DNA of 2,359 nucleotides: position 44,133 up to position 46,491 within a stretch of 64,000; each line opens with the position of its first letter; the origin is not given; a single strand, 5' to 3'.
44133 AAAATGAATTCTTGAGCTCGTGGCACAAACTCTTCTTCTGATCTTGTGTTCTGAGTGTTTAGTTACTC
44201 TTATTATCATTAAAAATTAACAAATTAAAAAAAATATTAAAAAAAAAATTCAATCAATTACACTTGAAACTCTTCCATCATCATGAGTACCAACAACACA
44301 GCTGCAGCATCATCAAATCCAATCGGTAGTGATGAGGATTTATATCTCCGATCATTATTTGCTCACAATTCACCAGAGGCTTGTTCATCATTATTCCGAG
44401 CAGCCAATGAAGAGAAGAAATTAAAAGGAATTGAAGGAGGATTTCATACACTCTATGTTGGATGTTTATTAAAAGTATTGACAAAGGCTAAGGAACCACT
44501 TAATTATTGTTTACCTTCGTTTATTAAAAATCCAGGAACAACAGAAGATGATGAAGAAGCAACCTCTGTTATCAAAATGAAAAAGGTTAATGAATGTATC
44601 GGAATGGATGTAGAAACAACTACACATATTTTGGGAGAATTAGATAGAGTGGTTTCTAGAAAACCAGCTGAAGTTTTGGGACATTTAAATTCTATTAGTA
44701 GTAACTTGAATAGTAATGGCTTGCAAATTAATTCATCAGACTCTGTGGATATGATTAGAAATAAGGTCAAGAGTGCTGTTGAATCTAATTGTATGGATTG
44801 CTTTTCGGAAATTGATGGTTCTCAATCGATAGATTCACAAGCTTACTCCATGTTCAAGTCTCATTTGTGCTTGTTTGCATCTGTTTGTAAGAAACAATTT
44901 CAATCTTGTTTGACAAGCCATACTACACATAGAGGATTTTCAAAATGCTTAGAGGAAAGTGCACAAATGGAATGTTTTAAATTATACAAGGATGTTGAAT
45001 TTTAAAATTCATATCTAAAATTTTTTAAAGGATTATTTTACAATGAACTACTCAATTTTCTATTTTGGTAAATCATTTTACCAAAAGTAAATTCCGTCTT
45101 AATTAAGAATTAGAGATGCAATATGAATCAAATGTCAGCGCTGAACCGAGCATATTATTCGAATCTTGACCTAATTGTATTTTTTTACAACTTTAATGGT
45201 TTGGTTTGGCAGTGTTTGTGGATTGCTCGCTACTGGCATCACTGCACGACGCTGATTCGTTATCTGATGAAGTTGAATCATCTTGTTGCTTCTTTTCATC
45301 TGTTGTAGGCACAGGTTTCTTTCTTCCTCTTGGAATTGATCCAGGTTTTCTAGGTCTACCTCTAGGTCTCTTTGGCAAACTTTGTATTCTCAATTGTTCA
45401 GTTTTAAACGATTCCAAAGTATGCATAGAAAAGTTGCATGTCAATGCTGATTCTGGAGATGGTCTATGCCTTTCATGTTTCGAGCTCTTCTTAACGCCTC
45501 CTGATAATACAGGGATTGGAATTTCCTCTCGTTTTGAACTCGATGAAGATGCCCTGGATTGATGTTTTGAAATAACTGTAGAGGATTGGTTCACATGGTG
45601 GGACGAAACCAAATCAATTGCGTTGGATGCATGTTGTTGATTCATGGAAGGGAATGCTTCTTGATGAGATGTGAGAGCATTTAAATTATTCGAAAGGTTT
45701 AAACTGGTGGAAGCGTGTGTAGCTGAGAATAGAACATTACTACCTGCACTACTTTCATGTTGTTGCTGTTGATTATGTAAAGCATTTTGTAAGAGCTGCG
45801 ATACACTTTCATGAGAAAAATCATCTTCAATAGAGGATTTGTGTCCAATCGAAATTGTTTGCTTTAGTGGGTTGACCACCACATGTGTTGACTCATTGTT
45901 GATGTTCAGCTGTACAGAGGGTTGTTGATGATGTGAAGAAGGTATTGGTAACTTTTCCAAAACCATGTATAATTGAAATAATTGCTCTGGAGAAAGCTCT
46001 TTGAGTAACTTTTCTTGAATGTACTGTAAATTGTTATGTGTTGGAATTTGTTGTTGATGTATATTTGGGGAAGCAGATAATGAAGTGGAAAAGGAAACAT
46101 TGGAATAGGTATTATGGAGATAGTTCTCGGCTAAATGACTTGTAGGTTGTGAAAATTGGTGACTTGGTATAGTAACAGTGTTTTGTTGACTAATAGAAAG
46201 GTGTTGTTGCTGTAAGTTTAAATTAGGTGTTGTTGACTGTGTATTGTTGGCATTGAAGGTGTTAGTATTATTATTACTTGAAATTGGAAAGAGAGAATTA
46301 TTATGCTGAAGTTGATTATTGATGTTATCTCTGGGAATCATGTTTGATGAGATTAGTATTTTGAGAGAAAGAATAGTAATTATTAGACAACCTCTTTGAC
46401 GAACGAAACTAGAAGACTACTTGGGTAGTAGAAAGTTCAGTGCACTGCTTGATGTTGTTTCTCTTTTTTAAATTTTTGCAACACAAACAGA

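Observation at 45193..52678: Tandem segmental duplication: paralogous AT-hook genes separated by three copies of a ~1 kb element, broken by assembly gaps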

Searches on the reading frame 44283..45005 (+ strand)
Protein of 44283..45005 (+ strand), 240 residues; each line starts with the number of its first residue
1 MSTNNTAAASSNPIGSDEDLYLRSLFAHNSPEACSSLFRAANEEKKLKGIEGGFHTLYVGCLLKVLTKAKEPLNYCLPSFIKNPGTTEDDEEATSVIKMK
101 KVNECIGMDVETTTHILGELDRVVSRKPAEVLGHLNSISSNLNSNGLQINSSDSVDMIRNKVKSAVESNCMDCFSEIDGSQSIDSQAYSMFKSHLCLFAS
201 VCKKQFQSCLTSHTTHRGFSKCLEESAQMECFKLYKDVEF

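Call 8: search_protein_families(library=pfam, proteins=[window:44283-45005:+], max_evalue=0.01)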
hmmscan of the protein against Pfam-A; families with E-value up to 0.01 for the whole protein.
window:44283-45005:+ (240 aa): 0 families

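Call 36: find_homologous_proteins(query=window:44283-45005:+)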
Query window:44283-45005:+ (240 aa): 5 proteins with E <= 0.001 among 190 candidates.
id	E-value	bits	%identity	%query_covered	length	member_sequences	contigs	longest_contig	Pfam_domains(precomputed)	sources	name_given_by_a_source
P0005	5.4e-155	532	100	100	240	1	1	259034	-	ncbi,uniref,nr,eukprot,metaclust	ncbi:predicted protein [Naegleria gruberi]|uniref:Predicted protein n=1 Tax=Naegleria gruberi TaxID=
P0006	6.7e-101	355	67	96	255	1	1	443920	-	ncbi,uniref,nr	ncbi:hypothetical protein C9374_009190 [Naegleria lovaniensis]|uniref:Uncharacterized protein n=1 Ta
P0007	9.3e-99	348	67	93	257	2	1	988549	-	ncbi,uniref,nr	ncbi:hypothetical protein FDP41_010491 [Naegleria fowleri]|uniref:Uncharacterized protein n=1 Tax=Na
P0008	8.5e-85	302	59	93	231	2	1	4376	-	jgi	-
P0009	8.3e-43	165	38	95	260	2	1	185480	-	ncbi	ncbi:hypothetical protein ABK040_014239 [Willaertia magna]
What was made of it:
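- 44283..45005 (+): Gene X, the conserved single-copy left flank of the duplicated block. Orthologues in N. lovaniensis, N. fowleri and Willaertia, and no second NEG-M copy (call 36).
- (g) No X' copy exists in the proteome (call 36). No divergent X' fragment is annotated on the orphan scaffold (call 36).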

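Call 38: find_encoding_contigs(protein=P0006, flank=10000, max_places=3)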
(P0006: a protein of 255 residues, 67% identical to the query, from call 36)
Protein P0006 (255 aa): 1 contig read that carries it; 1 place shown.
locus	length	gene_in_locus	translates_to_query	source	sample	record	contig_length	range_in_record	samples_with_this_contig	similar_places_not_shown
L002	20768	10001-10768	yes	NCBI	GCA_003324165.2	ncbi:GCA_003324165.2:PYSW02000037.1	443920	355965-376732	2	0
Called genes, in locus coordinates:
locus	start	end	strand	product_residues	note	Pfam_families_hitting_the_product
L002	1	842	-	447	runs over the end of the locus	PF00091:Tubulin, PF03953:Tubulin_C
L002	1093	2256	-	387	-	PF00646:F-box, PF12937:F-box-like, PF13385:Laminin_G_3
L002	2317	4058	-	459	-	PF00270:DEAD, PF00271:Helicase_C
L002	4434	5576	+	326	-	-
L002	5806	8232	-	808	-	-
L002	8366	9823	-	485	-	-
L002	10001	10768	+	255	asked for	-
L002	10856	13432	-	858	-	PF00012:HSP70, PF27508:HYOU1_C (weak)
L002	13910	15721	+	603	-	-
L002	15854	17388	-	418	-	PF00195:Chal_sti_synt_N, PF08545:ACP_syn_III, PF08541:ACP_syn_III_C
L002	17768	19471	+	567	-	PF13339:AATF-Che1, PF08164:TRAUB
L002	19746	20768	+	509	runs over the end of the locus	PF00615:RGS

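Call 39: find_encoding_contigs(protein=P0007, flank=10000, max_places=3)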
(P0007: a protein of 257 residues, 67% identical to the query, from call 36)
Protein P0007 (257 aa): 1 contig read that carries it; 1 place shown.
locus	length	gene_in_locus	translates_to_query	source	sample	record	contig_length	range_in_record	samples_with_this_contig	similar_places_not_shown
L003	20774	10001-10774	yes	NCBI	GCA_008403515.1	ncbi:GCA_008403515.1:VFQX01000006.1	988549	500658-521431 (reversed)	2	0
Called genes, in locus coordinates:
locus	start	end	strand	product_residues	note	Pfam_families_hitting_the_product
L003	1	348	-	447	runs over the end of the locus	PF00091:Tubulin, PF03953:Tubulin_C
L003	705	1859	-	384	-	PF00646:F-box, PF12937:F-box-like, PF13385:Laminin_G_3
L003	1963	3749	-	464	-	PF00270:DEAD, PF00271:Helicase_C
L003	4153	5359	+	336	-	-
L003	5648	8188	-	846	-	-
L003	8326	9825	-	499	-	-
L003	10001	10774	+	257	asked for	-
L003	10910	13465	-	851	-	PF00012:HSP70, PF27508:HYOU1_C (faint)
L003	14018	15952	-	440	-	PF00195:Chal_sti_synt_N, PF08545:ACP_syn_III, PF08541:ACP_syn_III_C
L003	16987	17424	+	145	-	-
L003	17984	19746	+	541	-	PF13339:AATF-Che1 (weak), PF08164:TRAUB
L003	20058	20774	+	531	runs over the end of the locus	PF00615:RGS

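Call 40: find_encoding_contigs(protein=P0008, flank=10000, max_places=3)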
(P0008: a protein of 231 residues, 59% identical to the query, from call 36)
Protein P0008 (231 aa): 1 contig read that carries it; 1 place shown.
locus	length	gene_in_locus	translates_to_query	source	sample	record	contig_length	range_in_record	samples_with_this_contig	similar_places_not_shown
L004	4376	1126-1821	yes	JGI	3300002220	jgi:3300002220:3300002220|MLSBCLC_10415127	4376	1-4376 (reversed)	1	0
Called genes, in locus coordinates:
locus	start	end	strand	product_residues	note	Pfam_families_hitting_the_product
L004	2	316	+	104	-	?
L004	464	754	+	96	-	-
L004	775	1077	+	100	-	-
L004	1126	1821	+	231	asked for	-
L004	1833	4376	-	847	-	?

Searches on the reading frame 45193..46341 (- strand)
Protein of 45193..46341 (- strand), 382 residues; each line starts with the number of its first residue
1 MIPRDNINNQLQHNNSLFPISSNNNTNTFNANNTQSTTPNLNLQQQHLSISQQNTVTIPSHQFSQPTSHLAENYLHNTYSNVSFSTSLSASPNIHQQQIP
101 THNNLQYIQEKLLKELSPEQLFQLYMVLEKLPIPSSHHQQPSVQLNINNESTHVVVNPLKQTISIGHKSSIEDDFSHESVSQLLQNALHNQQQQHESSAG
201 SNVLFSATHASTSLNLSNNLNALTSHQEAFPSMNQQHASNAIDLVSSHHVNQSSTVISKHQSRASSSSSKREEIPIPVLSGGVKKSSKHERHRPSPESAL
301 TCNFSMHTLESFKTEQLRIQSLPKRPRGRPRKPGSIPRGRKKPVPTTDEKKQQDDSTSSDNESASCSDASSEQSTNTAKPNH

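Call 7: find_encoding_contigs(protein=window:45193-46341:-, flank=10000, max_places=6)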
Protein window:45193-46341:- (382 aa): no gene with exactly this product is on record in the collection.

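Call 8: search_protein_families(library=pfam, proteins=[window:45193-46341:-], max_evalue=0.01)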
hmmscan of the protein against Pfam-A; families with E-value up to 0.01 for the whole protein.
window:45193-46341:- (382 aa): 1 family
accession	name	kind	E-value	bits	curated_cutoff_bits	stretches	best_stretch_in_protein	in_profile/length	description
PF08373.16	RAP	-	0.0096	16.3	24.2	0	29-76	9-56/58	RAP domain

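Call 11: find_homologous_proteins(query=window:45193-46341:-)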
Query window:45193-46341:- (382 aa): 2 proteins with E <= 0.001 among 3319 candidates.
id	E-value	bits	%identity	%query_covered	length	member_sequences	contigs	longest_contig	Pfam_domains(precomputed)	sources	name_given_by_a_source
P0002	1.0e-235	799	100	100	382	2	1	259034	-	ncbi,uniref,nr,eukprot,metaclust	ncbi:predicted protein [Naegleria gruberi]|uniref:Predicted protein n=1 Tax=Naegleria gruberi TaxID=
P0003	7.4e-113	396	77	67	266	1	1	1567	-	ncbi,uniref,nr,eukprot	ncbi:predicted protein [Naegleria gruberi]|uniref:Predicted protein n=1 Tax=Naegleria gruberi TaxID=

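Call 13: find_encoding_contigs(protein=P0003, flank=10000)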
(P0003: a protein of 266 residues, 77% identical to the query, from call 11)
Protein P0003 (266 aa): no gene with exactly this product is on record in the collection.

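Call 14: list_cluster_members(proteins=[P0001, P0002, P0003])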
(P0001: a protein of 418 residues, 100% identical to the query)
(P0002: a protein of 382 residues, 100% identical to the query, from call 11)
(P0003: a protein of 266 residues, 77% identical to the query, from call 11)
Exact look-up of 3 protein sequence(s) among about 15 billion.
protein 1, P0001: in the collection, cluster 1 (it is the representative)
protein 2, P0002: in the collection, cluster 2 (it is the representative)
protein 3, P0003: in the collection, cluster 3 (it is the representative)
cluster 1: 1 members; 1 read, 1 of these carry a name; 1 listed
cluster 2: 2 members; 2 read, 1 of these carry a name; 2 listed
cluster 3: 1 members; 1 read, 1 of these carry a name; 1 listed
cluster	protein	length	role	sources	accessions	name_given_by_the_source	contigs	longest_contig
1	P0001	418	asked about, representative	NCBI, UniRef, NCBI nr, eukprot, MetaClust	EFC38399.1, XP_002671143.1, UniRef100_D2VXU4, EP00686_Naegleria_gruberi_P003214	predicted protein [Naegleria gruberi] | Predicted protein n=1 Tax=Naegleria gruberi TaxID=5762 RepID=D2VXU4_NAEGR | uncharacterized protein NAEGRDRAFT_73876 [Naegleria gruberi]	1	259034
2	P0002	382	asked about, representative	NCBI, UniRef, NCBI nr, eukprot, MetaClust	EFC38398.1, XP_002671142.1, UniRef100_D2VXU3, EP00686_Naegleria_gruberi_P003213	predicted protein [Naegleria gruberi] | Predicted protein n=1 Tax=Naegleria gruberi TaxID=5762 RepID=D2VXU3_NAEGR | uncharacterized protein NAEGRDRAFT_73875 [Naegleria gruberi]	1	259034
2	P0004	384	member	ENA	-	-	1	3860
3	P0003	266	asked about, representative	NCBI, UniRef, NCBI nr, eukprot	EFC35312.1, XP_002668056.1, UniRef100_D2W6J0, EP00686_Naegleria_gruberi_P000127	predicted protein [Naegleria gruberi] | Predicted protein n=1 Tax=Naegleria gruberi TaxID=5762 RepID=D2W6J0_NAEGR | uncharacterized protein NAEGRDRAFT_60102 [Naegleria gruberi]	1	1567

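Call 16: find_encoding_contigs(protein=P0004, flank=10000)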
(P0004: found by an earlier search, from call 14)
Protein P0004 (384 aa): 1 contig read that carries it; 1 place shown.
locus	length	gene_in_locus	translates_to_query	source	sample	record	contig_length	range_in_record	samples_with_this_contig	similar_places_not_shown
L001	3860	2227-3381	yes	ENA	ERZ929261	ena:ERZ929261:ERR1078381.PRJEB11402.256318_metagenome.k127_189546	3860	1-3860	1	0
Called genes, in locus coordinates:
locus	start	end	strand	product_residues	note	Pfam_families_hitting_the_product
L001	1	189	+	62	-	?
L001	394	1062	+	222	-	-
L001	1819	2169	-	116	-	-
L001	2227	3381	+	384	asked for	-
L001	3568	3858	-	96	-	?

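Call 24: find_related_loci(query=A1, collection=metagenome_contigs, flank=10000)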
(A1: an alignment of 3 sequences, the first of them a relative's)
Query A1 (266 aa) in metagenome_contigs; peptide patterns used: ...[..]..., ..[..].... (x = any residue, [..] = any of these).
600 stretches matched a pattern, but none encodes a relative of the query by tblastn (E <= 1e-3).

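Call 49: search_protein_families(library=pfam, proteins=[P0002, P0003], max_evalue=10)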
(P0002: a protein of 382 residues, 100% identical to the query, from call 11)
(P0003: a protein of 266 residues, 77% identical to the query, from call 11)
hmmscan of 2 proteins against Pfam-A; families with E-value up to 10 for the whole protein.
P0002 (382 aa): 1 family
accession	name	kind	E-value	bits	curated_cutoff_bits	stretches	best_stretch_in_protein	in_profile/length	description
PF08373.16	RAP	-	0.0096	16.3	24.2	1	29-76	9-56/58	RAP domain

P0003 (266 aa): 0 families
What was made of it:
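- On AT-hook protein: No AT_hook hit in Pfam even at E<=10 (calls 8, 49).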
